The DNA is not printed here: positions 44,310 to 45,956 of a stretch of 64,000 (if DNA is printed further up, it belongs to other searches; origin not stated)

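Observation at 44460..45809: HMG-CoA-reductase-fold protein with the catalytic machinery replaced and a Zn-ribbon inserted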

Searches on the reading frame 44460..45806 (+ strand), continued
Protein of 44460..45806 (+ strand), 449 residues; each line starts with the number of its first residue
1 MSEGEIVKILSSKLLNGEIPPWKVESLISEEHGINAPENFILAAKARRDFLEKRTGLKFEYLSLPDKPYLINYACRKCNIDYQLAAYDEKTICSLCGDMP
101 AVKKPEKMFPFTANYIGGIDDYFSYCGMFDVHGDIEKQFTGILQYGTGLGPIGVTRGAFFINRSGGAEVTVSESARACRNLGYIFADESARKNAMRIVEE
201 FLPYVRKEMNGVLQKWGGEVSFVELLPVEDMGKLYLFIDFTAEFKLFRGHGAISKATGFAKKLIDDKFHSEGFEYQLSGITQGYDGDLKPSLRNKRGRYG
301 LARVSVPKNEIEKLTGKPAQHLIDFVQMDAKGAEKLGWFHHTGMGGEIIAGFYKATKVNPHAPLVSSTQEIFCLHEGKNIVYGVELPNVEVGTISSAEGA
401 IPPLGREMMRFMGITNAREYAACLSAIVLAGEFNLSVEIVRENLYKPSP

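Call 46: search_protein_families(library=pfam, proteins=[L074:9482-9913:+, L082:11612-12577:+, L087:5106-6821:+, L074:12367-14409:+, L061:1458-2666:+, L061:513-1274:+, L031:8195-9943:+, L082:12641-13906:+, L085:4089-5042:+, L056:8767-9264:+], max_evalue=0.0001)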
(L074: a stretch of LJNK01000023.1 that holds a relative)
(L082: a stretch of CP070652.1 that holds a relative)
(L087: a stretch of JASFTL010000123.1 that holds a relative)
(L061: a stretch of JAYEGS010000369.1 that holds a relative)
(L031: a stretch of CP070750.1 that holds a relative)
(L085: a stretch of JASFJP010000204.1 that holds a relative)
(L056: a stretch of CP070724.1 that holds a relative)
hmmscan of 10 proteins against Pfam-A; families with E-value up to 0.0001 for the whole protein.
L074:9482-9913:+ (143 aa): 2 families
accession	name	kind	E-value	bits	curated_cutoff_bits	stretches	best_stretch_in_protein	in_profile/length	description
PF01575.25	MaoC_dehydratas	-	1.9e-28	99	27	1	12-113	7-110/123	MaoC like domain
PF13452.11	FAS1_DH_region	-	6.6e-10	39.7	22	1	12-129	4-131/132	FAS1-like, dehydratase domain region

L082:11612-12577:+ (321 aa): 3 families
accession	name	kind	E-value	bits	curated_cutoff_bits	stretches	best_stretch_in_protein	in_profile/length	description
PF13561.12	adh_short_C2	-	8.2e-33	114.4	27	1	73-316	1-234/236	Enoyl-(Acyl carrier protein) reductase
PF00106.31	adh_short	-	2.8e-30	105.7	26.6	1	68-254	2-188/195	short chain dehydrogenase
PF08659.16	KR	-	6e-05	23.5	22.6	1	69-167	3-106/180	KR domain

L087:5106-6821:+ (571 aa): 2 families
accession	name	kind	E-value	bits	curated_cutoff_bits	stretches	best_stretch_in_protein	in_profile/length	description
PF00501.34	AMP-binding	-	1.5e-69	235.1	29.9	1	60-427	5-384/384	AMP-binding enzyme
PF13193.12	AMP-binding_C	-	5.6e-21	75.7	24.5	1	477-555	1-76/76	AMP-binding enzyme C-terminal domain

L074:12367-14409:+ (680 aa): 2 families
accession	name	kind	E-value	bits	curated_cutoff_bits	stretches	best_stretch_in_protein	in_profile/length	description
PF01144.29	CoA_trans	-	1.4e-32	113.3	23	1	40-274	3-216/217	Coenzyme A transferase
PF16957.11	Mal_decarbox_Al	-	2.9e-06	26.4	25.4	1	204-298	139-226/546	Malonate decarboxylase, alpha subunit, transporter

L061:1458-2666:+ (402 aa): 0 families

L061:513-1274:+ (253 aa): 2 families
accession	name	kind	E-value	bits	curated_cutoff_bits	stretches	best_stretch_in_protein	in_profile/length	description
PF08282.18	Hydrolase_3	-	4.8e-12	46.6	20.9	1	165-211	179-223/255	haloacid dehalogenase-like hydrolase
PF05116.19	S6PP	-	4.5e-07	30.1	20.3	0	162-209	154-199/247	Sucrose-6F-phosphate phosphohydrolase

L031:8195-9943:+ (582 aa): 1 family
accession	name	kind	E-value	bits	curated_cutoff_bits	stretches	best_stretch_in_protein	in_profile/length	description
PF00756.26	Esterase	-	4.6e-05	23.7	22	1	313-369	93-147/251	Putative esterase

L082:12641-13906:+ (421 aa): 3 families
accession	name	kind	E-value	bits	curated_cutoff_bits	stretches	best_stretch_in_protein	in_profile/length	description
PF22691.2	Thiolase_C_1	-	3.8e-42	143.9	28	1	280-420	8-144/144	Thiolase C-terminal domain-like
PF00108.29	Thiolase_N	-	5.8e-26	91.9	26.4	1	11-258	1-260/260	Thiolase, N-terminal domain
PF02803.24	Thiolase_C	-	3.7e-09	36.7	27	1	290-389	21-102/123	Thiolase, C-terminal domain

L085:4089-5042:+ (317 aa): 7 families
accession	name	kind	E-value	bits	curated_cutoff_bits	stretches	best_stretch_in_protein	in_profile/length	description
PF02737.24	3HCDH_N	-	8.6e-61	205.4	22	1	10-188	2-178/180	3-hydroxyacyl-CoA dehydrogenase, NAD binding domain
PF00725.27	3HCDH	-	5.5e-20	72.1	22.1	1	192-291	1-97/97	3-hydroxyacyl-CoA dehydrogenase, C-terminal domain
PF03807.23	F420_oxidored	-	6e-07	30.4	21.6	1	9-65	1-59/94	NADP oxidoreductase coenzyme F420-dependent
PF02558.23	ApbA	-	1.6e-05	25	22.2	1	10-49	1-38/150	Ketopantoate reductase PanE/ApbA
PF01488.26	Shikimate_DH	-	2.6e-05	24.7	24.3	1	8-57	13-66/138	Shikimate / quinate 5-dehydrogenase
PF03446.21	NAD_binding_2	-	3.8e-05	24.2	21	1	10-53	2-45/161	NAD binding domain of 6-phosphogluconate dehydrogenase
PF01210.29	NAD_Gly3P_dh_N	-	4.4e-05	24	23.1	0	10-119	2-99/158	NAD-dependent glycerol-3-phosphate dehydrogenase N-terminus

L056:8767-9264:+ (165 aa): 2 families
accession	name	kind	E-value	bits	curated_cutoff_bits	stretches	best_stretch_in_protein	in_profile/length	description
PF01472.26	PUA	-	6.6e-20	71.3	24.8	1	81-152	3-73/74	PUA domain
PF09183.16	DUF1947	-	9.1e-08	32.6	22.5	1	7-73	1-64/65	Domain of unknown function (DUF1947)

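Call 47: search_protein_families(library=pfam, proteins=[L040:8709-9020:+, L071:8731-9060:+, L040:9992-11353:+], max_evalue=10)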
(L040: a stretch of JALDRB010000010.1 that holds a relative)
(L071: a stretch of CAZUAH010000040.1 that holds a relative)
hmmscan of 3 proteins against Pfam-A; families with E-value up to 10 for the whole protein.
L040:8709-9020:+ (104 aa): 5 families
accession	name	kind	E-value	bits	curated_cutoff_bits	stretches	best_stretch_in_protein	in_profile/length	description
PF23455.1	DUF7129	-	0.00064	19.9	30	1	8-37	11-42/45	Domain of unknown function (DUF7129)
PF08063.17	Zn_ribbon_PADR1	-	0.01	16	25.1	1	10-34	4-28/42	PADR1 domain, zinc ribbon fold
PF13920.12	zf-C3HC4_3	-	0.014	15.7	27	1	11-35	26-49/49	Zinc finger, C3HC4 type (RING finger)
PF10005.14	Zn_ribbon_DZR_6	-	0.019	16.1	23.4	1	8-48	1-40/93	zinc-ribbon domain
PF01155.25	HypA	-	0.058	13.9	28.9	1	6-35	68-99/112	Hydrogenase/urease nickel incorporation, metallochaperone, hypA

L071:8731-9060:+ (110 aa): 3 families
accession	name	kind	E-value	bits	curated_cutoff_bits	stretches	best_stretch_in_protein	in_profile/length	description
PF01155.25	HypA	-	0.0039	17.6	28.9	1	12-48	66-104/112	Hydrogenase/urease nickel incorporation, metallochaperone, hypA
PF23455.1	DUF7129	-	0.015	15.4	30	1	16-44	11-41/45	Domain of unknown function (DUF7129)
PF23783.1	Zn_ribbon_TiaS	-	0.22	11.7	27.3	1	9-32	12-35/41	TiaS C-terminal zinc ribbon domain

L040:9992-11353:+ (453 aa): 5 families
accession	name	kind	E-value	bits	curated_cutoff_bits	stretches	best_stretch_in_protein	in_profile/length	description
PF00368.23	HMG-CoA_red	-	8.6e-08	32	27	1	157-439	73-349/368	Hydroxymethylglutaryl-coenzyme A reductase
PF14582.11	Metallophos_3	-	0.047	13.5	28.2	1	320-354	110-144/259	Metallophosphoesterase, calcineurin superfamily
PF24847.1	DUF7722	-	0.073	14.1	26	1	313-328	7-22/46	Domain of unknown function (DUF7722)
PF08271.17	Zn_Ribbon_TF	-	0.14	12.2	29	1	87-102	15-30/43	TFIIB zinc-binding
PF05191.20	ADK_lid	-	0.2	12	26.6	1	75-101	3-31/36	Adenylate kinase, active site lid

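Call 49: find_homologous_proteins(query=P0156, max_evalue=0.00001)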
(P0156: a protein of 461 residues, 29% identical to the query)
Query P0156 (461 aa): 5 proteins with E <= 0.00001 among 8000 candidates.
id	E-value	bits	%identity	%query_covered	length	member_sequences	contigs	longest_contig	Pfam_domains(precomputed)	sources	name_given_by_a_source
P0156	0.0e+0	1041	100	100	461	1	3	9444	PF00368.24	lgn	-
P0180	4.0e-76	275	40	97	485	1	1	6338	PF00368.24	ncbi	-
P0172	1.1e-71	260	42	79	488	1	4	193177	PF00368.24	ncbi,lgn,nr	ncbi:MAG: hypothetical protein HY362_00345 [Candidatus Aenigmarchaeota archaeon]|nr:hypothetical pro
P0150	7.2e-68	247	37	97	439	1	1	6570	PF00368.24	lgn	-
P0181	3.3e-64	235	37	98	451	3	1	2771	PF00368.24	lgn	-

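Call 50: find_encoding_contigs(protein=P0172, flank=8000, max_places=1)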
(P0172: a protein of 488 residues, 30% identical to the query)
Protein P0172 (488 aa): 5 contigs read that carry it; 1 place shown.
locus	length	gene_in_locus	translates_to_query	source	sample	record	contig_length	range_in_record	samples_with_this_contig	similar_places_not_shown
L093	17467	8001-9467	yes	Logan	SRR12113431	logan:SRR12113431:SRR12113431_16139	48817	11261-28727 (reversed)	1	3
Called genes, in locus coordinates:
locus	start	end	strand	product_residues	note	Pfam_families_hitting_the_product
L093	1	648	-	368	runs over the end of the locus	PF02005:TRM, PF02475:TRM5-TYW2_MTfase (weak)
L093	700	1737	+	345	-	PF00348:polyprenyl_synt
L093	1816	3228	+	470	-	PF01154:HMG_CoA_synt_N, PF08540:HMG_CoA_synt_C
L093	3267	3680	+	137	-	PF00293:NUDIX, PF14815:NUDIX_4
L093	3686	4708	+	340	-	PF22700:MVD-like_N, PF00288:GHMP_kinases_N, PF18376:MDD_C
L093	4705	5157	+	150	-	PF00293:NUDIX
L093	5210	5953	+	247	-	PF00702:Hydrolase, PF13419:HAD_2, PF13242:Hydrolase_like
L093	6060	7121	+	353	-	PF08442:ATP-grasp_2, PF13549:ATP-grasp_5 (weak), PF24948:Citrate_synth_N, PF00549:Ligase_CoA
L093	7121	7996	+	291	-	PF02629:CoA_binding, PF13380:CoA_binding_2 (weak), PF13607:Succ_CoA_lig, PF00549:Ligase_CoA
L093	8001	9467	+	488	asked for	PF00368:HMG-CoA_red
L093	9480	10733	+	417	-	PF00368:HMG-CoA_red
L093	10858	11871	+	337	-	PF08544:GHMP_kinases_C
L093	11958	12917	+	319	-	PF00288:GHMP_kinases_N, PF08544:GHMP_kinases_C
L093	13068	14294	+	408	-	PF00288:GHMP_kinases_N (weak)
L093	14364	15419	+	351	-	PF01070:FMN_dh, PF00478:IMPDH (faint), PF01070:FMN_dh, PF01645:Glu_synthase (weak)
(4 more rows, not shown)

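Call 51: find_encoding_contigs(protein=P0180, flank=8000, max_places=1)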
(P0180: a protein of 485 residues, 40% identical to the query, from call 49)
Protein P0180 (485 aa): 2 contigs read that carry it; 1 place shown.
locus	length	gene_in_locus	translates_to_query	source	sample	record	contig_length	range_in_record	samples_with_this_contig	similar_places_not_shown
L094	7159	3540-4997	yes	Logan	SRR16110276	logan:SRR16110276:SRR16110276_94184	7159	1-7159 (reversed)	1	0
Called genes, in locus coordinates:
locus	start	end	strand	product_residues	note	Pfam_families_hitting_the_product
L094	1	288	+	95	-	?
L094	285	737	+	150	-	PF00293:NUDIX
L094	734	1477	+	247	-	PF00702:Hydrolase, PF13419:HAD_2, PF13242:Hydrolase_like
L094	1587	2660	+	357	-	PF08442:ATP-grasp_2, PF13549:ATP-grasp_5, PF24948:Citrate_synth_N, PF00549:Ligase_CoA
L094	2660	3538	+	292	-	PF02629:CoA_binding, PF13380:CoA_binding_2, PF13607:Succ_CoA_lig, PF00549:Ligase_CoA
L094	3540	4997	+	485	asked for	PF00368:HMG-CoA_red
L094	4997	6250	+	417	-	PF00368:HMG-CoA_red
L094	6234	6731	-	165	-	-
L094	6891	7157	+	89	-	?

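Call 61: find_encoding_contigs(protein=P0162, flank=9000, max_places=2)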
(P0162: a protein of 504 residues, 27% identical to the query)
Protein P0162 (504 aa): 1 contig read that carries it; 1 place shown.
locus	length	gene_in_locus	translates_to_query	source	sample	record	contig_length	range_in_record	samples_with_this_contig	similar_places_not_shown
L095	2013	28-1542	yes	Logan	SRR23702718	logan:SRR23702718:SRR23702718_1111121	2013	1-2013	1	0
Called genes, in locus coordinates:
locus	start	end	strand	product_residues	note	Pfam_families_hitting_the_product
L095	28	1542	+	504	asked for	-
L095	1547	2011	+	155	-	?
